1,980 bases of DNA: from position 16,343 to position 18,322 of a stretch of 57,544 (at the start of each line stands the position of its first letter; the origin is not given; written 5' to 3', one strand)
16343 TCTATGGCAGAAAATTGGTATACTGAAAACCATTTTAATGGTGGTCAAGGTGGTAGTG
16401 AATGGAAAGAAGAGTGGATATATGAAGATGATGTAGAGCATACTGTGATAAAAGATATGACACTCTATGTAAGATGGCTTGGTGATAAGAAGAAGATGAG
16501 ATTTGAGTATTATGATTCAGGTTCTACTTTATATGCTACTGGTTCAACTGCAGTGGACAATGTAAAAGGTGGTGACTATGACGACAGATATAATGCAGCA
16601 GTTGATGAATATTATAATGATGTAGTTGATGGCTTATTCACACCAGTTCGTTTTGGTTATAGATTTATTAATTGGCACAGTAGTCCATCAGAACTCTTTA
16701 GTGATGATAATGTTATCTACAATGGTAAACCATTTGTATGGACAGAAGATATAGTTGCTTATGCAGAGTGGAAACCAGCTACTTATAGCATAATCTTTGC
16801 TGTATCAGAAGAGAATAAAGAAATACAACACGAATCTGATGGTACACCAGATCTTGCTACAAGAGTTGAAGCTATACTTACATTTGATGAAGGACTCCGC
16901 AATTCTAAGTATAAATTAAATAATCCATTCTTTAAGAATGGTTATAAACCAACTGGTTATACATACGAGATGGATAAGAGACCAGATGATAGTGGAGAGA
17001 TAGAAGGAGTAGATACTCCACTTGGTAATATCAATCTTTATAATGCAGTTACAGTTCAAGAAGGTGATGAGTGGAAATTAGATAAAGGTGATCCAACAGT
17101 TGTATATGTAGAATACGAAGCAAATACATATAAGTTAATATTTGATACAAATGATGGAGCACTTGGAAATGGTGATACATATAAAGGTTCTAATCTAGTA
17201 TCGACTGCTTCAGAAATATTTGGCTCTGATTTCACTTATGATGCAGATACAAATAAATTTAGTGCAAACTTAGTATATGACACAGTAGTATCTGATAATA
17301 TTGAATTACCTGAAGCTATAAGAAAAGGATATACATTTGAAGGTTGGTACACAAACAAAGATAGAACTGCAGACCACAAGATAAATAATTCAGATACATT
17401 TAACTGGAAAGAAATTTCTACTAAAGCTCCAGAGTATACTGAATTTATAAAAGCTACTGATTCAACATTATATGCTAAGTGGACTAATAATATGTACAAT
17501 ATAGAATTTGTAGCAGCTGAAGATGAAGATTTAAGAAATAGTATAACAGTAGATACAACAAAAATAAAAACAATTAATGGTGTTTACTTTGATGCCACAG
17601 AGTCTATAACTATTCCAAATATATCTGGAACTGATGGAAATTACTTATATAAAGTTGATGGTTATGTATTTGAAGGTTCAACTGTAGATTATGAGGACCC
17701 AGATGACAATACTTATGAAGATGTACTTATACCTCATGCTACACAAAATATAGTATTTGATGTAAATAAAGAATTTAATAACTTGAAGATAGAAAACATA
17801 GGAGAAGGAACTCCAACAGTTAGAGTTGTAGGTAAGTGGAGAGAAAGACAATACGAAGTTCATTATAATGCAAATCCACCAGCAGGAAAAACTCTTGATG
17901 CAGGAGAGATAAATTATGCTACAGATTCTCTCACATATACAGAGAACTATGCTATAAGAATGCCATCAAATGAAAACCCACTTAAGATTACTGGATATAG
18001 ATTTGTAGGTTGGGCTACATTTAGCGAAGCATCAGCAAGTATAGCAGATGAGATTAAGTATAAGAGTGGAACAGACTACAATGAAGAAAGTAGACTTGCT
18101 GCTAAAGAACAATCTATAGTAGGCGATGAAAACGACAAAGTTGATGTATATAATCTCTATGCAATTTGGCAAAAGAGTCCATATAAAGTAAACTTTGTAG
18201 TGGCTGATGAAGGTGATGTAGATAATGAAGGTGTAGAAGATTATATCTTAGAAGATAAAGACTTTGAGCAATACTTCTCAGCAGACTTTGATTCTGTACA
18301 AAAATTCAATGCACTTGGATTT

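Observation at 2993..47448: Tandem pair of >7300-aa paralogous surface proteins filling about three quarters of the window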

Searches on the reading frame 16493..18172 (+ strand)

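Call 62: search_protein_families(library=pfam, proteins=[window:16493-18172:+], max_evalue=1)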
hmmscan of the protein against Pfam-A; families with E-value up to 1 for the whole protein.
window:16493-18172:+ (560 aa): 2 families
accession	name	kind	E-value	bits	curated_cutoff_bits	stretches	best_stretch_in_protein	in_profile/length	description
PF09479.16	Flg_new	-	2.2e-12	47.4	27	2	248-295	4-48/65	Listeria-Bacteroides repeat domain (List_Bact_rpt)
PF18998.6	Flg_new_2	-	0.017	15.5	23.6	0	278-303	33-56/73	Divergent InlB B-repeat domain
